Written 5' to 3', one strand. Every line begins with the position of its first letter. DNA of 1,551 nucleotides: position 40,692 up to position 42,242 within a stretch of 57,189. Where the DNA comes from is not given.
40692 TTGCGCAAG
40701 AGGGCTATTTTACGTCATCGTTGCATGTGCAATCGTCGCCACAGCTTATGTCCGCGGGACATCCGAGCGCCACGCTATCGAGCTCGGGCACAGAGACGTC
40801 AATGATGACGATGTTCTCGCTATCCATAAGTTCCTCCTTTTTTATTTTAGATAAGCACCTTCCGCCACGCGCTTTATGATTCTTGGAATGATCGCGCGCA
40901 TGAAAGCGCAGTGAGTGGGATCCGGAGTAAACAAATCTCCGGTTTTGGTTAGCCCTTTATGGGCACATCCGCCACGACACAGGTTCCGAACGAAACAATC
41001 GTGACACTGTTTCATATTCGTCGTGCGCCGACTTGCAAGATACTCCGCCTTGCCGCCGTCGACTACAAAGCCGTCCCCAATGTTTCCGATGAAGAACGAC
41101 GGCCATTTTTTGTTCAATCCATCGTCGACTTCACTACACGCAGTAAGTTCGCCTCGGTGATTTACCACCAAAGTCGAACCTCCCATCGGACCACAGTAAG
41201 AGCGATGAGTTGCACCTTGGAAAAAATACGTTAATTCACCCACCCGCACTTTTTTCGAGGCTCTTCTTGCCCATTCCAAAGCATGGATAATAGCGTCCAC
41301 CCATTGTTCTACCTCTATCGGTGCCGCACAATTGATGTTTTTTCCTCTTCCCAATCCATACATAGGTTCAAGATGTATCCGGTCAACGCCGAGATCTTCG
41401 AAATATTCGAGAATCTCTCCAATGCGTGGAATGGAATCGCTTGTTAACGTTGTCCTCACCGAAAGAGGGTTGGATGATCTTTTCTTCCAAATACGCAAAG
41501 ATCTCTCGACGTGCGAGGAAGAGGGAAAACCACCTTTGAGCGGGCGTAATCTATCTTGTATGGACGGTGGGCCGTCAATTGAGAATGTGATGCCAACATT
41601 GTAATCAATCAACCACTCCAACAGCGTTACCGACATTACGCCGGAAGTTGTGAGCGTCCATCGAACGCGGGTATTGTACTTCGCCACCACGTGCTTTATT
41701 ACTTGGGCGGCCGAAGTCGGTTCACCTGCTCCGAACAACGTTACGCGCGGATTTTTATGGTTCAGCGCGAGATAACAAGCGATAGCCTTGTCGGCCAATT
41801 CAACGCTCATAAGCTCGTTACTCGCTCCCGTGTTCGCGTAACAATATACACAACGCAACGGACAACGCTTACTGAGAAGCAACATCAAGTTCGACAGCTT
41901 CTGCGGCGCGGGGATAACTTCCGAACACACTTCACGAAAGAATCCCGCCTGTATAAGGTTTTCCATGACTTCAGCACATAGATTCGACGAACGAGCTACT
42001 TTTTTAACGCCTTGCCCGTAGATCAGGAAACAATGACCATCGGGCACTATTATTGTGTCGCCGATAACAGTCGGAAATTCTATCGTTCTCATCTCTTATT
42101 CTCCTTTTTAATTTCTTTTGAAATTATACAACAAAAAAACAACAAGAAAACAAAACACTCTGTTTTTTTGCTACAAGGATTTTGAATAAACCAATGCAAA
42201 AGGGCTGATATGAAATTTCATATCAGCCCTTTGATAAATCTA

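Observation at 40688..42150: Unannotated 40-aa Cys/Asp-rich peptide directly behind a radical-SAM/SPASM enzyme: candidate thioether RiPP locus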

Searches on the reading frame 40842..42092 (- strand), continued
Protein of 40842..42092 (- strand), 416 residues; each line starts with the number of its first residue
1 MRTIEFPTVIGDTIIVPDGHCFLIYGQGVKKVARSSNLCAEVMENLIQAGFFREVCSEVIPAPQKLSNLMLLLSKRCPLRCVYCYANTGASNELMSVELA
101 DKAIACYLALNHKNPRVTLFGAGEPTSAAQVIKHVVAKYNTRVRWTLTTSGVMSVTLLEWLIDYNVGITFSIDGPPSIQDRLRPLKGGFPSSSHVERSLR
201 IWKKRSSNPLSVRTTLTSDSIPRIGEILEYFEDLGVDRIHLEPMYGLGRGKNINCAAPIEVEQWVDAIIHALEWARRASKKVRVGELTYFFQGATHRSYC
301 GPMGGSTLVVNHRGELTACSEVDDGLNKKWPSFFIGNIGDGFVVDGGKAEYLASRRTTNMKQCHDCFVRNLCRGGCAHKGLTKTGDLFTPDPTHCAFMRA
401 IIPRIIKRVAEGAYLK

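Call 42: predict_structure(alignment_id=A1)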
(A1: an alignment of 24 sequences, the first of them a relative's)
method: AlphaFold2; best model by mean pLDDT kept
length: 416 residues; sequences in the alignment: 24
mean_pLDDT: 87.3   pTM: 0.87
mean pLDDT of the five models: 87.3, 86.4, 86.4, 86.2, 84.5
residues with pLDDT >= 90: 239; 70-90: 129; 50-70: 42; < 50: 6
segments of 3 or more residues with pLDDT < 50: 1-3
pLDDT, mean of each block of 10 residues (from residue 1): 67 89 90 92 95 69 75 92 72 94 96 92 91 98 96 97 98 96 92 98 97 92 96 97 75 60 93 94 85 64 89 93 85 94 93 83 72 76 87 85 91 74
secondary structure, 60 per line:
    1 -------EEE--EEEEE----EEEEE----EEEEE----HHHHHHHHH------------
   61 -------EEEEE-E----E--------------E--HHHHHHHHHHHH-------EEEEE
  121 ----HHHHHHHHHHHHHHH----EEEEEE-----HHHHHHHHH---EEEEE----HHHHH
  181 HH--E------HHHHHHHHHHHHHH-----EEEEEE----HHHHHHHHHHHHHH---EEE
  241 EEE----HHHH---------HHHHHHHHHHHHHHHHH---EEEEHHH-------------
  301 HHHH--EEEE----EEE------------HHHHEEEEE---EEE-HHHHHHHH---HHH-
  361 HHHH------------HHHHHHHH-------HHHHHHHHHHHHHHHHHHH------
elements in order: E8-10 E13-17 E22-26 E31-35 H40-48 E68-72 H97-108 E116-120 H125-139 E144-149 H155-163 E167-171 H176-182 H192-205 E211-216 H221-234 E238-243 H248-251 H261-277 E281-284 H301-304 E307-310 E315-317 H330-333 E334-338 E342-344 H346-353 H361-364 H377-384 H392-410
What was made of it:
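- On RiPP recognition element (PqqD-like winged helix): The model shows four strands (8-10, 13-17, 22-26, 31-35) and one helix (40-48) at pLDDT of about 90 (call 42).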

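Call 48: fold_search(model_id=the predicted structure, library=pdb)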
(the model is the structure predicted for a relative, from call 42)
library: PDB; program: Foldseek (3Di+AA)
matches with E <= 10: 1491; with E <= 0.001: 90
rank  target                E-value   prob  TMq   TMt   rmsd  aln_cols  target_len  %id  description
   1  5why_B                6.5e-20  1.00  0.72  0.71   4.8       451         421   20  Structural Insights into Thioether Bond Formation in the Biosynthesis of Sactipeptides (released 2017-07-26)
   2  5wgg_A                7.8e-20  1.00  0.73  0.70   4.7       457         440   20  Structural Insights into Thioether Bond Formation in the Biosynthesis of Sactipeptides (released 2017-07-26)
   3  5why_A                7.4e-19  1.00  0.71  0.71   5.1       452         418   20  Structural Insights into Thioether Bond Formation in the Biosynthesis of Sactipeptides (released 2017-07-26)
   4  9gm3_C                9.6e-16  1.00  0.64  0.71   5.1       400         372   19  Crystal structure of the complex formed between the radical SAM protein ChlB and the leader region of its precursor su (released 2025-06-25)
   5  4k37_B                1.0e-15  1.00  0.65  0.73   4.1       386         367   19  Native anSMEcpe with bound AdoMet (released 2013-05-08)
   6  4k37_A                1.3e-15  1.00  0.65  0.74   4.2       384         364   19  Native anSMEcpe with bound AdoMet (released 2013-05-08)
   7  9gmc_A                1.3e-15  1.00  0.66  0.72   4.9       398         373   20  Crystal structure of the complex formed between the radical SAM protein ChlB and the R3A mutant of ChlA (released 2025-06-25)
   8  9gm3_A                1.6e-15  1.00  0.66  0.73   4.7       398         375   20  Crystal structure of the complex formed between the radical SAM protein ChlB and the leader region of its precursor su (released 2025-06-25)
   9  4k39_A                2.6e-15  1.00  0.66  0.75   3.9       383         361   19  Native anSMEcpe with bound AdoMet and Cp18Cys peptide (released 2013-05-08)
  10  4k39_B                3.6e-15  1.00  0.65  0.74   4.3       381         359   20  Native anSMEcpe with bound AdoMet and Cp18Cys peptide (released 2013-05-08)
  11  4k36_A                6.5e-15  1.00  0.67  0.73   3.9       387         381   19  His6 tagged anSMEcpe with bound AdoMet (released 2013-05-08)
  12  4k38_A                8.6e-15  1.00  0.64  0.71   4.5       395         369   18  Native anSMEcpe with bound AdoMet and Kp18Cys peptide (released 2013-05-08)
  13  9gmc_C                1.5e-14  1.00  0.67  0.74   4.5       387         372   21  Crystal structure of the complex formed between the radical SAM protein ChlB and the R3A mutant of ChlA (released 2025-06-25)
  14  4k38_B                1.8e-14  1.00  0.64  0.72   4.2       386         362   19  Native anSMEcpe with bound AdoMet and Kp18Cys peptide (released 2013-05-08)
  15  4k36_B                4.4e-14  1.00  0.63  0.71   4.2       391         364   18  His6 tagged anSMEcpe with bound AdoMet (released 2013-05-08)
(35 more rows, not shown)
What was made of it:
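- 40842..42092 (-): Radical SAM/SPASM peptide maturase, 416 aa. Residues 1-60 form a short N-terminal beta-rich domain. C77/C81/C84 are the SAM-cluster motif. C300, C319, C363, C366, C372, C376 and C395 are the seven SPASM cysteines. The AF2 model has pLDDT 87 and matches CteB in Foldseek at E 6.5e-20, TM 0.72 (calls 42, 48).
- On Radical SAM superfamily: The model superposes on CteB, anSME and SuiB (call 48).
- On SPASM subfamily of radical SAM enzymes: The fold matches the SPASM enzymes CteB and anSME (call 48).
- The closest structure is the ranthisynthase CteB (call 48).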

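Call 49: list_cluster_members(proteins=[P0007, P0014, P0011, P0067, P0071, P0078, P0079, P0083])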
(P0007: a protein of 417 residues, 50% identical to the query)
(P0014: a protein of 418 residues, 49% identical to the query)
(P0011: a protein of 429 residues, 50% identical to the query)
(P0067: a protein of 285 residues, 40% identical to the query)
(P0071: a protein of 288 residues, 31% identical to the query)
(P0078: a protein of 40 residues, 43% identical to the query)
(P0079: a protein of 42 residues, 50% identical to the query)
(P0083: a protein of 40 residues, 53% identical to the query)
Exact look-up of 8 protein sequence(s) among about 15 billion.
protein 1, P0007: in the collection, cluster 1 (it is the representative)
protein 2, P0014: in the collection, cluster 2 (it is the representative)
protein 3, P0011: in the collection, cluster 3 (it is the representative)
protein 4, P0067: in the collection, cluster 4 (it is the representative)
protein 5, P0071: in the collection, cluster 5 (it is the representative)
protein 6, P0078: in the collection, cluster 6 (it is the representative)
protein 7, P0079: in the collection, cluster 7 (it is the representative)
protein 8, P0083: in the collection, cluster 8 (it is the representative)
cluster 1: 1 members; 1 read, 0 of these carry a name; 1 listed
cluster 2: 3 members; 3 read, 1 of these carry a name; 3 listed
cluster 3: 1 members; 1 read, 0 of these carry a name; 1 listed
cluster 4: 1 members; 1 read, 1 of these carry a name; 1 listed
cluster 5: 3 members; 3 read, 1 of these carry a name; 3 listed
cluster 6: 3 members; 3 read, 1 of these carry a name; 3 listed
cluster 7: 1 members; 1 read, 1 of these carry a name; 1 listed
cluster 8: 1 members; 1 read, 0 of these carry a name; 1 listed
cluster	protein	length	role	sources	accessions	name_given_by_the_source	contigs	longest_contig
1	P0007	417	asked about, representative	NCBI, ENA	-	-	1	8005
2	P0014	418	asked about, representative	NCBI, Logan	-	-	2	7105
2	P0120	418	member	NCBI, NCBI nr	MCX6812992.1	MAG: radical SAM protein [Candidatus Azambacteria bacterium] | radical SAM protein [Candidatus Azambacteria bacterium]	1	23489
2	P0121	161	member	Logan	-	-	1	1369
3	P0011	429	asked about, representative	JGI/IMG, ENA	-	-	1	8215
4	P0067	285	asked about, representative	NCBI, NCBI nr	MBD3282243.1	MAG: hypothetical protein GF387_01390, partial [Candidatus Portnoybacteria bacterium] | hypothetical protein [Candidatus Portnoybacteria bacterium]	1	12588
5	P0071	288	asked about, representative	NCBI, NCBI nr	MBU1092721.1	DUF4932 domain-containing protein [Patescibacteria group bacterium]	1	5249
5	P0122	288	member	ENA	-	-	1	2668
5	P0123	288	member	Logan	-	-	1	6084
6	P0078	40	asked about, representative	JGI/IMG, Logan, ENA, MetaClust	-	\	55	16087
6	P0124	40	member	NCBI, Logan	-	-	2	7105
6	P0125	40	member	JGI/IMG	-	-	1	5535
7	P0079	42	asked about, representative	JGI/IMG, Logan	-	hypothetical protein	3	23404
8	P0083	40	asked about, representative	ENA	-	-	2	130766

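Call 56: search_protein_families(library=pfam, proteins=[L008:5528-6226:-, L096:6494-7393:+, L096:7383-8633:+, L097:384-1817:+, L001:6411-6902:+, L003:2399-3019:+, L115:5718-7103:+, L115:7315-8154:-], max_evalue=0.01)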
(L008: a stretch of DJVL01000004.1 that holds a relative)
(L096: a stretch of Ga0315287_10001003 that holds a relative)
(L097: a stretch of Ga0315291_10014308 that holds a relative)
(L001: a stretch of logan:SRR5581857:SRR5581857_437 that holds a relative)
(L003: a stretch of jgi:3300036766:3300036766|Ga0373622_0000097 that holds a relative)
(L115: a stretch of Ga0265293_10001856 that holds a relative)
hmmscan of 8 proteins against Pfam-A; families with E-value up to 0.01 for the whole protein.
L008:5528-6226:- (232 aa): 1 family
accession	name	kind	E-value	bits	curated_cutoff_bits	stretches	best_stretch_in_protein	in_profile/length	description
PF13485.12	Peptidase_MA_2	-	4.3e-06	27.1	32.4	1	106-230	72-200/201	Peptidase MA superfamily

L096:6494-7393:+ (299 aa): 1 family
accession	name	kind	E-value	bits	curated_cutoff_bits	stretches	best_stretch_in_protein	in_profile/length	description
PF03572.23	Peptidase_S41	-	5.9e-22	78.4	24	1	97-269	1-163/165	Peptidase family S41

L096:7383-8633:+ (416 aa): 2 families
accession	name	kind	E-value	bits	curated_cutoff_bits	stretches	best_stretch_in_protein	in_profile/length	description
PF05193.26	Peptidase_M16_C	-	4.6e-30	105.3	23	1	171-332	2-167/181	Peptidase M16 inactive domain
PF00675.25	Peptidase_M16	-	2.6e-25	89.5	22.3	1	21-164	7-148/149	Insulinase (Peptidase family M16)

L097:384-1817:+ (477 aa): 3 families
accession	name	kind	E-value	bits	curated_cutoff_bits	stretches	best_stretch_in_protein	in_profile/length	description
PF04055.27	Radical_SAM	-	4.1e-15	56.8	29.5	1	114-267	3-151/166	Radical SAM superfamily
PF13353.11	Fer4_12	-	1.7e-07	32.1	22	1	115-199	12-93/137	4Fe-4S single cluster domain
PF13186.11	SPASM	-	2.9e-05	24.7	21.5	1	351-415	1-67/67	Iron-sulfur cluster-binding domain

L001:6411-6902:+ (163 aa): 1 family
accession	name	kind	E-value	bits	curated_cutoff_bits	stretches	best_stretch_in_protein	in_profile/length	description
PF03357.26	Snf7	-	0.0083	16.2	27.3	0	14-93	6-70/171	Snf7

L003:2399-3019:+ (206 aa): 3 families
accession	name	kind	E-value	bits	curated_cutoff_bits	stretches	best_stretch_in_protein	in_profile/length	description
PF13485.12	Peptidase_MA_2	-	1.5e-06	28.6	32.4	1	85-121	69-108/201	Peptidase MA superfamily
PF04450.18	BSP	-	0.00045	20.5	23.8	1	74-130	94-149/207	Peptidase of plants and bacteria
PF01433.26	Peptidase_M1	-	0.001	19.2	27.7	1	73-121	58-108/218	Peptidase family M1 domain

L115:5718-7103:+ (461 aa): 1 family
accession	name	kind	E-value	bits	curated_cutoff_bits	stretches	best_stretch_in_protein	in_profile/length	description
PF04055.27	Radical_SAM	-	3e-08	34.4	29.5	1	90-210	2-116/166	Radical SAM superfamily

L115:7315-8154:- (279 aa): 0 families

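Call 72: search_protein_families(library=padloc, proteins=[window:40842-42092:-], max_evalue=0.01)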
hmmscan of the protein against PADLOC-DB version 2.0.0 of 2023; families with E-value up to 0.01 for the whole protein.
window:40842-42092:- (416 aa): 2 families
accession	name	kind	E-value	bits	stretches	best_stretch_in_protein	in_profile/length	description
PDLC02903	pVip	-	8e-06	23.5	1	73-174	6-102/257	Viperins not associated with kinases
PDLC02904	pVip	-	0.00035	18.2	1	73-151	9-85/262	Viperins associated with kinases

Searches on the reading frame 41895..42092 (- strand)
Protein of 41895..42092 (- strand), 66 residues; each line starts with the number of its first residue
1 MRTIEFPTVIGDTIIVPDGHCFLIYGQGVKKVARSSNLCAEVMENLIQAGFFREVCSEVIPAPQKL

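Call 64: search_solved_structures(query=A4, max_evalue=10, show_alignments=2)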
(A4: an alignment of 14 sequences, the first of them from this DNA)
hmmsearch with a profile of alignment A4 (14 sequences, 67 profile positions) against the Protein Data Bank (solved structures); distinct sequences matched with E-value up to 10: 2.
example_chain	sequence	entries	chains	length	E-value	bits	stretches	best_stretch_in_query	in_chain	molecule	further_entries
7dov_A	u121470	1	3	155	1.6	11.9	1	9-41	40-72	Lymphotoxin-alpha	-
4zch_A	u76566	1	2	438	2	11.6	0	11-28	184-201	Tumor necrosis factor ligand superfamily member 13,Tumor necrosis factor ligand superfamil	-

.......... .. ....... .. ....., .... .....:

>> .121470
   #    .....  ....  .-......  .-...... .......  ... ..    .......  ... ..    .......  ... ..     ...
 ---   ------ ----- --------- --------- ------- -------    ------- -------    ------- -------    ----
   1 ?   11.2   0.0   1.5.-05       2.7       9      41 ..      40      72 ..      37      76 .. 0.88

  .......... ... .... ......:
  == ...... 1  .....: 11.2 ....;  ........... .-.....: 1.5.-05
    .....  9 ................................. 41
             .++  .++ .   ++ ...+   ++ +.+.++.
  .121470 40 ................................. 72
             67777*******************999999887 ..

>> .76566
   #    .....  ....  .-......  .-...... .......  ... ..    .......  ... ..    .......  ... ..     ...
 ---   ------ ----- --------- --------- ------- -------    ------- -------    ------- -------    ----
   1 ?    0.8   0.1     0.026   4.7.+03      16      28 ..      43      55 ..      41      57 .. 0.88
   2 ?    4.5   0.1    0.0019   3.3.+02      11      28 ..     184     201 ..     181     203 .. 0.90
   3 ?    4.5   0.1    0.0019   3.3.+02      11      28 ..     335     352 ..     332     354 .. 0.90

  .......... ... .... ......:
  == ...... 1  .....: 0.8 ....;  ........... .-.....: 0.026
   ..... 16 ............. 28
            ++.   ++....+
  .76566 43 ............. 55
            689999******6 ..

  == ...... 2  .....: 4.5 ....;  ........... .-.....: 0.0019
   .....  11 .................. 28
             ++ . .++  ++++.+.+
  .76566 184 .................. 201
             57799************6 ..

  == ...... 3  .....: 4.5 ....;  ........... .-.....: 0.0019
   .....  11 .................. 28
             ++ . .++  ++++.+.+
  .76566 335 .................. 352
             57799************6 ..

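Call 65: search_protein_families(library=pfam, alignment_id=A4, max_evalue=10)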
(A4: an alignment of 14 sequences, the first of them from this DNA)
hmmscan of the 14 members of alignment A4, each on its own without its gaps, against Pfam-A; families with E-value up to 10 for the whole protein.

A. member 1, seq(66 aa): 0 families

B. families by the number of members that match (of 14 scanned): 5 families
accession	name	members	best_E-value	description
PF01230.28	HIT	1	0.015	HIT domain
PF04270.18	Strep_his_triad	1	0.092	Streptococcal histidine triad protein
PF01816.23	LRV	1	0.11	Leucine rich repeat variant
PF06802.16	DUF1231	1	0.12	Protein of unknown function (DUF1231)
PF14855.11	PapJ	1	0.16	Pilus-assembly fibrillin subunit, chaperone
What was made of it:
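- On RiPP recognition element (PqqD-like winged helix): There is no PqqD or other Pfam hit for residues 1-66 of 14 homologues, and no PDB sequence hit (calls 64, 65).
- Tried and rejected: Pfam scans of residues 1-66 from 14 homologues and a profile search of PDB sequences found nothing meaningful (calls 64, 65).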
